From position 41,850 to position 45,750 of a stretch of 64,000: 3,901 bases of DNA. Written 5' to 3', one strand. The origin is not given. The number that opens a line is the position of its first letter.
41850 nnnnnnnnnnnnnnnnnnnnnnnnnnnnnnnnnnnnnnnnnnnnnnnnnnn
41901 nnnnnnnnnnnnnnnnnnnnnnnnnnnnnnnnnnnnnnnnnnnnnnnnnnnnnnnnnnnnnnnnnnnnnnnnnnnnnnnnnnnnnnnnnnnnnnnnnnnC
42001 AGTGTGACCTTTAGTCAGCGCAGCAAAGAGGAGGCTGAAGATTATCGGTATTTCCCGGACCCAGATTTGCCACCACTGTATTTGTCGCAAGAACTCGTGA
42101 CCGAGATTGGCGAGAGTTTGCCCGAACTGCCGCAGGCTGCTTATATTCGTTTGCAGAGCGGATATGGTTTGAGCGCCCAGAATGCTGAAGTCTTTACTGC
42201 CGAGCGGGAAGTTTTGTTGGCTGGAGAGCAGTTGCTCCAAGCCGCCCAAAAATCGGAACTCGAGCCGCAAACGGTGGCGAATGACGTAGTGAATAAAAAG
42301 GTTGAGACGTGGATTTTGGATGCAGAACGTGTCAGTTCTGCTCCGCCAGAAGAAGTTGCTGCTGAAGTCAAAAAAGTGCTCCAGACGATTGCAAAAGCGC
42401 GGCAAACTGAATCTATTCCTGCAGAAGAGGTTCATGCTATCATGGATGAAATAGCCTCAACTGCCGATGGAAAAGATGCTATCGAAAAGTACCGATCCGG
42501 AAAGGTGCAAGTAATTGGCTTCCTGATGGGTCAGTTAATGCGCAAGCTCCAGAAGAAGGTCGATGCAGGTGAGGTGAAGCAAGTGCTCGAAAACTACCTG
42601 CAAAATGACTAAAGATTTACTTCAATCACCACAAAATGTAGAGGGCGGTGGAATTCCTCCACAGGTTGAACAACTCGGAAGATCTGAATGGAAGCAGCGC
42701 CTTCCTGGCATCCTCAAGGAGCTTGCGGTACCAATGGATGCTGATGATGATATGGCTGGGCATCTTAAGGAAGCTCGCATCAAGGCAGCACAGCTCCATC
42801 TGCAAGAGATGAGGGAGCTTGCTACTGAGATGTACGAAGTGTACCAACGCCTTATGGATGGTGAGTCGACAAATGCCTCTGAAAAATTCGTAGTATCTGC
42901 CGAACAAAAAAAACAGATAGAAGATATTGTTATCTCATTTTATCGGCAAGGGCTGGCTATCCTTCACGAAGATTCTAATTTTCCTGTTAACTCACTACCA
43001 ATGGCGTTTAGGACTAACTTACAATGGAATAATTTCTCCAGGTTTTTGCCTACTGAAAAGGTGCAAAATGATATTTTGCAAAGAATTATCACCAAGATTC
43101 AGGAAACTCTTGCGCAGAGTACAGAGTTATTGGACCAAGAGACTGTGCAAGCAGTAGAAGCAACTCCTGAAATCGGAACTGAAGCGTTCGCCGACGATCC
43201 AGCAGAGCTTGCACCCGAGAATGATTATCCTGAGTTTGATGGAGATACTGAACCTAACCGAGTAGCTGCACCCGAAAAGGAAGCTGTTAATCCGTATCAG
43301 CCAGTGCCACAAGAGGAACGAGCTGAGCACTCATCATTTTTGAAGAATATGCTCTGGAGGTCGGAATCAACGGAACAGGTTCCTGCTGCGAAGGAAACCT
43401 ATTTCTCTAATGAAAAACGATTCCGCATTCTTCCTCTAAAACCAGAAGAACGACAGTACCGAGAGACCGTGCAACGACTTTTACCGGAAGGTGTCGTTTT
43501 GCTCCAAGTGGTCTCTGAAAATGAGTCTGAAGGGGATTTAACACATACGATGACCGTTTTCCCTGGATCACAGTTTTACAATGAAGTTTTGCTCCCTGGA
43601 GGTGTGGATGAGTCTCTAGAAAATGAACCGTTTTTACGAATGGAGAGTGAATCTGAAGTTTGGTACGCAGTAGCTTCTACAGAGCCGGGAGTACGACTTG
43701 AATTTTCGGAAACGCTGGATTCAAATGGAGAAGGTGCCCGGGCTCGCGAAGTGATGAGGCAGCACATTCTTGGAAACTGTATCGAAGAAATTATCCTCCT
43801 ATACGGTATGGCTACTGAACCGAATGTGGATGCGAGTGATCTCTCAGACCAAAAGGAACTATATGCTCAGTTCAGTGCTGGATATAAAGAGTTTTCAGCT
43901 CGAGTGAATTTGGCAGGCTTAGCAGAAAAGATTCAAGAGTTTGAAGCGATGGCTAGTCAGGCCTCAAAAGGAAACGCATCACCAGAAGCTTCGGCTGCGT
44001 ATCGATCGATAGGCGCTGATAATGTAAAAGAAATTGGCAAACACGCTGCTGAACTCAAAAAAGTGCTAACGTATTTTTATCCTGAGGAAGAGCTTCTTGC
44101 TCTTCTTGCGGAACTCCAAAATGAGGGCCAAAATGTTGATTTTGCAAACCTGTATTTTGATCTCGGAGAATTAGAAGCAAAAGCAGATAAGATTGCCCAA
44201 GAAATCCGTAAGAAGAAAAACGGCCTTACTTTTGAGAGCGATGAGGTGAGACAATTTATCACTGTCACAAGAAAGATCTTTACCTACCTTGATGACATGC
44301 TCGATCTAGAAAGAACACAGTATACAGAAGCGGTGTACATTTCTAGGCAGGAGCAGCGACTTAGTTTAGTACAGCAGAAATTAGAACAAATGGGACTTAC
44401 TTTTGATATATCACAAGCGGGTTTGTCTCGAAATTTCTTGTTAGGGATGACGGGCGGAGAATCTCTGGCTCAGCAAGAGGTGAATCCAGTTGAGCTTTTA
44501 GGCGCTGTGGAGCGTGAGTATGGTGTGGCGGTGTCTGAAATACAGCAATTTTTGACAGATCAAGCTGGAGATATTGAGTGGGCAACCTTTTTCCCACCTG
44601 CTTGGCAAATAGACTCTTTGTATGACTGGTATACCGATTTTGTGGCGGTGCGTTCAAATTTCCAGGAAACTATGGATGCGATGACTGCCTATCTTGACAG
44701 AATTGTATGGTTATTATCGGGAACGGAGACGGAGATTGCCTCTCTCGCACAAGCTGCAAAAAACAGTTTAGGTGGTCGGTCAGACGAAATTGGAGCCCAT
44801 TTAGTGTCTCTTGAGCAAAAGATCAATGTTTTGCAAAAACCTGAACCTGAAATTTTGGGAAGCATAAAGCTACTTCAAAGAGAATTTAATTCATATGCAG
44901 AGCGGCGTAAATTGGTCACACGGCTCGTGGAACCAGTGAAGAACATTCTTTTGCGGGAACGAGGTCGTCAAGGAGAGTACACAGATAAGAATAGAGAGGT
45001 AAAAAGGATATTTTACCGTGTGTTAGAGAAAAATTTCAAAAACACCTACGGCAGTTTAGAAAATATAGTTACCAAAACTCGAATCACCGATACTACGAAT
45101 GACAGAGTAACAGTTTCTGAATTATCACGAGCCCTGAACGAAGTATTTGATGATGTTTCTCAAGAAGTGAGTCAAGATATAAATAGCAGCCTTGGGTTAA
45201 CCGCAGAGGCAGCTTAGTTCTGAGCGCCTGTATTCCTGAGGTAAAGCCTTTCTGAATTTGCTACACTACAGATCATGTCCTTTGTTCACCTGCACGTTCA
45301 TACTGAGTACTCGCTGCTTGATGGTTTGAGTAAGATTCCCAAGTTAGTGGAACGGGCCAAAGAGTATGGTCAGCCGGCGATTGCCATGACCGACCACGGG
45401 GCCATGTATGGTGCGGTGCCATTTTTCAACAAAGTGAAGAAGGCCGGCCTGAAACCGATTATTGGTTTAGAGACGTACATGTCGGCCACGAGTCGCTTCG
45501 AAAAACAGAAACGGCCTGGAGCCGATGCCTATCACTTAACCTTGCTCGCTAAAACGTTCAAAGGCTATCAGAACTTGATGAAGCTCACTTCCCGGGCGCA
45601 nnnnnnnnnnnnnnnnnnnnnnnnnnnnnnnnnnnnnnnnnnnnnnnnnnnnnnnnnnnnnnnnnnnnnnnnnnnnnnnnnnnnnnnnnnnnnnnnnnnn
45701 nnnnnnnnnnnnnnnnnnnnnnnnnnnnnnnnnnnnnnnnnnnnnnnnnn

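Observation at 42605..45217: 870-aa acidic ORFan inserted in the conserved gatCAB-dnaE backbone, start overlapping the gatB stop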

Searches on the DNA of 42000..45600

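Call 54: search_rna_families(source=window, start=42000, end=45600, threshold=evalue, max_evalue=1)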
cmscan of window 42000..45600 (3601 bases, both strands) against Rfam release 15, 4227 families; matches with E-value up to 1: 1.
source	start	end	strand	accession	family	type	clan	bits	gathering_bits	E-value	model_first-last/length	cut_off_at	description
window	44207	44293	-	RF04013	mir-4818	Gene; miRNA;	-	21.6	92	0.35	1-90/90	no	mir-4818 microRNA precursor family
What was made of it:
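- Tried and rejected: No RNA family lies inside the region; Rfam at E<=1 gave only a miRNA chance hit (call 54).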

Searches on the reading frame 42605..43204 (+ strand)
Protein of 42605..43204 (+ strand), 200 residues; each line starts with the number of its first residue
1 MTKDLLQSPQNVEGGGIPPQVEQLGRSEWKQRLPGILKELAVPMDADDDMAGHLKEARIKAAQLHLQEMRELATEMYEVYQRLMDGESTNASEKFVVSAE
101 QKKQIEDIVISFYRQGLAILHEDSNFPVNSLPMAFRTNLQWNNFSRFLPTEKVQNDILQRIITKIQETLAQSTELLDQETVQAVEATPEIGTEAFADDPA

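Call 33: search_protein_families(library=pfam, proteins=[window:42605-43204:+], max_evalue=10)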
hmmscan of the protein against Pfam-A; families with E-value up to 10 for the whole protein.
window:42605-43204:+ (200 aa): 4 families
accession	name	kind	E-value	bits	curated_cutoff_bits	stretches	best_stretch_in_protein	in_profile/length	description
PF08650.15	DASH_Dad4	-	0.002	18.6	29.8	1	149-183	4-37/71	DASH complex subunit Dad4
PF25770.1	CC_CEP63-bind_CEP152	-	0.044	14.1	23.9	1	48-72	17-42/51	CEP152, CEP63 binding coiled coil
PF02565.21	RecO_C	-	0.1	12.8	22.1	1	68-117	101-149/157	Recombination protein O C terminal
PF06746.16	DUF1216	-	0.13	12.7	21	1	65-110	58-103/134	Protein of unknown function (DUF1216)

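Call 57: search_solved_structures(query=window:42605-43174:+, max_evalue=10)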
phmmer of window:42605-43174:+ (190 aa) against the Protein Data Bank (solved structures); distinct sequences matched with E-value up to 10: 3.
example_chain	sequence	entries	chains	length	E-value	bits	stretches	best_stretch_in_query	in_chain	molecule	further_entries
6vzf_A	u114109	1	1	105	0.11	15.5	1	33-110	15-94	Autophagy-related protein 11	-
9yfg_Ea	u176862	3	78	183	1.3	12.1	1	10-70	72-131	Sodium-type flagellar protein MotX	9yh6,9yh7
9yed_AP1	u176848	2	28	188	1.3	12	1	10-70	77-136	Sodium-type flagellar protein MotX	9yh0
